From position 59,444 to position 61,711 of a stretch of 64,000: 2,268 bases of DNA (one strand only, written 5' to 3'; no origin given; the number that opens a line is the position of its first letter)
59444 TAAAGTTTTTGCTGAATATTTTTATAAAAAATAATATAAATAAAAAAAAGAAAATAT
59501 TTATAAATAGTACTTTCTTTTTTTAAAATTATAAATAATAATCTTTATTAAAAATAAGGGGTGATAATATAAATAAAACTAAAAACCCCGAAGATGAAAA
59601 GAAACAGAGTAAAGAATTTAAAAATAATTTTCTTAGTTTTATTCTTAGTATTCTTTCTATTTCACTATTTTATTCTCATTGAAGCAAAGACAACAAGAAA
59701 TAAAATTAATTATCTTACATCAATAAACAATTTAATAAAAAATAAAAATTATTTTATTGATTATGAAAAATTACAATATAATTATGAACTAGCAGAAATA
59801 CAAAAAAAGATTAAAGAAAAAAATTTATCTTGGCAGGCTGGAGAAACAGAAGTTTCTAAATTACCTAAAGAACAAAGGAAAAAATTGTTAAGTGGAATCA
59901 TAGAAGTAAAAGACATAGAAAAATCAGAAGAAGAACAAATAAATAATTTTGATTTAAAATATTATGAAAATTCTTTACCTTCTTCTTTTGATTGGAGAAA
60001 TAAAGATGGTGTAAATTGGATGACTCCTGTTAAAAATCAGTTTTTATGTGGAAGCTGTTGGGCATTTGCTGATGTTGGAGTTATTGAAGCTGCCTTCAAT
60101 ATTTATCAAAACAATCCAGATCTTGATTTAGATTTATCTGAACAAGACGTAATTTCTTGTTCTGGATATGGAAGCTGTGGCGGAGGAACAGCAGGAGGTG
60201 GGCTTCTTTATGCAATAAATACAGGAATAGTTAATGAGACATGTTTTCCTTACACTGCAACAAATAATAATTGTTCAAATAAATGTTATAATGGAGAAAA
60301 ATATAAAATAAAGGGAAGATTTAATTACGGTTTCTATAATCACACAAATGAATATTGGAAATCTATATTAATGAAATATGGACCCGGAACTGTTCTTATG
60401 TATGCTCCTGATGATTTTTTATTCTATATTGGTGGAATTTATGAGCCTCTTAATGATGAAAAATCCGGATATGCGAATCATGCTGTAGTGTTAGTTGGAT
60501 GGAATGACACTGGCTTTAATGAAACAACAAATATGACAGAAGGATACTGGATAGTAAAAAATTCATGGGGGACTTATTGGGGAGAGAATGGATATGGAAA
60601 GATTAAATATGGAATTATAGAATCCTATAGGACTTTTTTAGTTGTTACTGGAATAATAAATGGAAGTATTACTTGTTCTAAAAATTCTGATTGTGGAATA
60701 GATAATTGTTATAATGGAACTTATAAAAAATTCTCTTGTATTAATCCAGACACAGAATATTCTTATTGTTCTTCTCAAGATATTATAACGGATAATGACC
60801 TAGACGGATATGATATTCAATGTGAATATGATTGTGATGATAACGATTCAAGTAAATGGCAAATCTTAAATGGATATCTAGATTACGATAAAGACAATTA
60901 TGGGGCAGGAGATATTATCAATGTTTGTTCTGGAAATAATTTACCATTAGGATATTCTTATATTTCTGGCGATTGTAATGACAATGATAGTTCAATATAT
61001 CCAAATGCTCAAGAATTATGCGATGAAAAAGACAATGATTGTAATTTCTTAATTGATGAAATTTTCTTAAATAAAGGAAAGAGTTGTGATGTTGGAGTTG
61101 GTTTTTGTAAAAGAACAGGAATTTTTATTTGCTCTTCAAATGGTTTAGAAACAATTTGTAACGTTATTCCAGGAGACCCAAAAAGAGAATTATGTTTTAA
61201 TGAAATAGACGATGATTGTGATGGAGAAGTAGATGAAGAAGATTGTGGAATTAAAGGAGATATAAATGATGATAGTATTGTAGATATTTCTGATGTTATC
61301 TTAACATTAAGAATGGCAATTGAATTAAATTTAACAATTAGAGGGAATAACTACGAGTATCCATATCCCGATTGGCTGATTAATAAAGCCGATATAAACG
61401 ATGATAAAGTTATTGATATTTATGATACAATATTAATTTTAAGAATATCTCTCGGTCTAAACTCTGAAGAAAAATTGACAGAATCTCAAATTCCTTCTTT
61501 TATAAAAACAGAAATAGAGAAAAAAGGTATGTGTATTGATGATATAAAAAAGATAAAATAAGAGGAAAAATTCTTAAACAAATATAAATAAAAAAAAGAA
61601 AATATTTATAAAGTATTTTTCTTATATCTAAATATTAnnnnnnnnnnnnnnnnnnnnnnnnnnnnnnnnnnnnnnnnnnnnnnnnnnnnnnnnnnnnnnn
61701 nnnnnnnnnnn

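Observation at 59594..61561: Papain-like protease fused to MopE-type Cys-rich metal-binding repeats and a dockerin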

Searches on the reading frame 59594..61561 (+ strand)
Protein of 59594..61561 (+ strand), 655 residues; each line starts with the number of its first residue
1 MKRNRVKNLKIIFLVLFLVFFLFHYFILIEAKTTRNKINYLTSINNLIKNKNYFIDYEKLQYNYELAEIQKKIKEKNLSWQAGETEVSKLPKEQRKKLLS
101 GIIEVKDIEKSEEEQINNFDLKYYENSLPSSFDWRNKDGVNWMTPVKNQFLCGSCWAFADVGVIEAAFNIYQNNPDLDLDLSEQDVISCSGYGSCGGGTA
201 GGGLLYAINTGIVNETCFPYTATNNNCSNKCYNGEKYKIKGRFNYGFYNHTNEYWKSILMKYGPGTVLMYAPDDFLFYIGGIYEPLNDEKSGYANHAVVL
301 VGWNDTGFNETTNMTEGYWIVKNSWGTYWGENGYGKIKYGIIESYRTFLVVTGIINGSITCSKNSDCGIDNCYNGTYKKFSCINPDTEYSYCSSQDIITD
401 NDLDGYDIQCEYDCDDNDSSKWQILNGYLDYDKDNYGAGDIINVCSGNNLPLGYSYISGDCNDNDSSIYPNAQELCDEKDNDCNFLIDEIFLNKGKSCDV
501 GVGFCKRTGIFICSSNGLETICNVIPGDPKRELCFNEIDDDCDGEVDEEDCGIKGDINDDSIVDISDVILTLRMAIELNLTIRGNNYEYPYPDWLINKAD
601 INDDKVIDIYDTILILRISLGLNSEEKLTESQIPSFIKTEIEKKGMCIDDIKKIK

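Call 3: search_protein_families(library=pfam, proteins=[window:59594-61561:+], max_evalue=1)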
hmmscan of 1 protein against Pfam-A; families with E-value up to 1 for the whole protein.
window:59594-61561:+ (655 aa): 5 families
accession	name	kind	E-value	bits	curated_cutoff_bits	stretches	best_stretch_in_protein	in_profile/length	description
PF00112.29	Peptidase_C1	-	7.5e-49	167.2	20.7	1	128-341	1-206/220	Papain family cysteine protease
PF11617.13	Cu-binding_MopE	-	1.4e-09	38.4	27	2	460-488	1-29/30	Putative metal-binding motif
PF16353.11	LacZ_4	-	0.00053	20.6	27.3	1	48-96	3-53/87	Beta-galactosidase, domain 4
PF03051.21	Peptidase_C1_2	-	0.005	16.2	22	1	291-345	356-405/438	Peptidase C1-like family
PF13499.12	EF-hand_7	-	0.17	12.7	30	0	532-550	43-61/67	EF-hand domain pair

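Call 4: search_protein_families(library=ncbifam, proteins=[window:59594-61561:+], max_evalue=1)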
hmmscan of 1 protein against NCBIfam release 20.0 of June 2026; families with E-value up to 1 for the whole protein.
window:59594-61561:+ (655 aa): 1 family
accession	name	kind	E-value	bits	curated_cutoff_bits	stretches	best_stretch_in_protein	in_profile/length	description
NF046005.2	near_gluc_PtsG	equivalog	0.065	13.5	45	1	9-59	10-62/85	MPN207a family PTS transporter accessory protein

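Call 5: search_solved_structures(query=window:59594-61561:+, max_evalue=0.01, show_alignments=2)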
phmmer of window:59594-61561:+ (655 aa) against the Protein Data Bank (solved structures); distinct sequences matched with E-value up to 0.01: 175 (the best 60 are shown).
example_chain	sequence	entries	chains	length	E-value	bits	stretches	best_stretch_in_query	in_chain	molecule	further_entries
1jqp_A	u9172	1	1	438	8.1e-46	159.9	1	126-343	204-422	dipeptidyl peptidase I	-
3pdf_A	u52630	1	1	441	5.9e-45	157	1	128-343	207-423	Dipeptidyl peptidase 1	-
6rn6_B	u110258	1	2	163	1.9e-31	112.4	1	128-284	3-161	Dipeptidyl peptidase 1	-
4cdf_B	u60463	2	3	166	2e-31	112.3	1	128-284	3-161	DIPEPTIDYL PEPTIDASE 1 HEAVY CHAIN | Dipeptidyl peptidase 1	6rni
6ic5_B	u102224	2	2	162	2.3e-31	112.1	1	128-284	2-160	Dipeptidyl peptidase 1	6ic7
4cdc_B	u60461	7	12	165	2.4e-31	112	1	128-284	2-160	DIPEPTIDYL PEPTIDASE 1 HEAVY CHAIN | Dipeptidyl peptidase 1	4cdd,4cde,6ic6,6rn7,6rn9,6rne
1k3b_B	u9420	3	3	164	4.1e-31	111.3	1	128-284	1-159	dipeptydil-peptidase I light chain | Dipeptidyl-peptidase 1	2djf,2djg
4oel_A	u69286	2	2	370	7.5e-31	110.4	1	127-284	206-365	Dipeptidyl peptidase 1 Heavy chain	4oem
5jt8_A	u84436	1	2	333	4.5e-30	107.8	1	126-340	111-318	Blo t 1 allergen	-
3hwn_A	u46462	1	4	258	4.3e-29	104.6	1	125-337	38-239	Cathepsin L1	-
1cs8_A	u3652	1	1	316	6.1e-29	104.1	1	124-337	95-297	HUMAN PROCATHEPSIN L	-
7w33_A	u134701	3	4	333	7.6e-29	103.7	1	124-337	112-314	Procathepsin L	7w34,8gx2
3bpm_A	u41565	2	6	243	8.9e-29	103.5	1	131-337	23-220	Cysteine protease falcipain-3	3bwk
3of8_A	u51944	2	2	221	1.3e-28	103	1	129-337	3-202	Cathepsin L1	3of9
2xu1_A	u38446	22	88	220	1.7e-28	102.6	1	129-337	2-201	CATHEPSIN L1 | Cathepsin L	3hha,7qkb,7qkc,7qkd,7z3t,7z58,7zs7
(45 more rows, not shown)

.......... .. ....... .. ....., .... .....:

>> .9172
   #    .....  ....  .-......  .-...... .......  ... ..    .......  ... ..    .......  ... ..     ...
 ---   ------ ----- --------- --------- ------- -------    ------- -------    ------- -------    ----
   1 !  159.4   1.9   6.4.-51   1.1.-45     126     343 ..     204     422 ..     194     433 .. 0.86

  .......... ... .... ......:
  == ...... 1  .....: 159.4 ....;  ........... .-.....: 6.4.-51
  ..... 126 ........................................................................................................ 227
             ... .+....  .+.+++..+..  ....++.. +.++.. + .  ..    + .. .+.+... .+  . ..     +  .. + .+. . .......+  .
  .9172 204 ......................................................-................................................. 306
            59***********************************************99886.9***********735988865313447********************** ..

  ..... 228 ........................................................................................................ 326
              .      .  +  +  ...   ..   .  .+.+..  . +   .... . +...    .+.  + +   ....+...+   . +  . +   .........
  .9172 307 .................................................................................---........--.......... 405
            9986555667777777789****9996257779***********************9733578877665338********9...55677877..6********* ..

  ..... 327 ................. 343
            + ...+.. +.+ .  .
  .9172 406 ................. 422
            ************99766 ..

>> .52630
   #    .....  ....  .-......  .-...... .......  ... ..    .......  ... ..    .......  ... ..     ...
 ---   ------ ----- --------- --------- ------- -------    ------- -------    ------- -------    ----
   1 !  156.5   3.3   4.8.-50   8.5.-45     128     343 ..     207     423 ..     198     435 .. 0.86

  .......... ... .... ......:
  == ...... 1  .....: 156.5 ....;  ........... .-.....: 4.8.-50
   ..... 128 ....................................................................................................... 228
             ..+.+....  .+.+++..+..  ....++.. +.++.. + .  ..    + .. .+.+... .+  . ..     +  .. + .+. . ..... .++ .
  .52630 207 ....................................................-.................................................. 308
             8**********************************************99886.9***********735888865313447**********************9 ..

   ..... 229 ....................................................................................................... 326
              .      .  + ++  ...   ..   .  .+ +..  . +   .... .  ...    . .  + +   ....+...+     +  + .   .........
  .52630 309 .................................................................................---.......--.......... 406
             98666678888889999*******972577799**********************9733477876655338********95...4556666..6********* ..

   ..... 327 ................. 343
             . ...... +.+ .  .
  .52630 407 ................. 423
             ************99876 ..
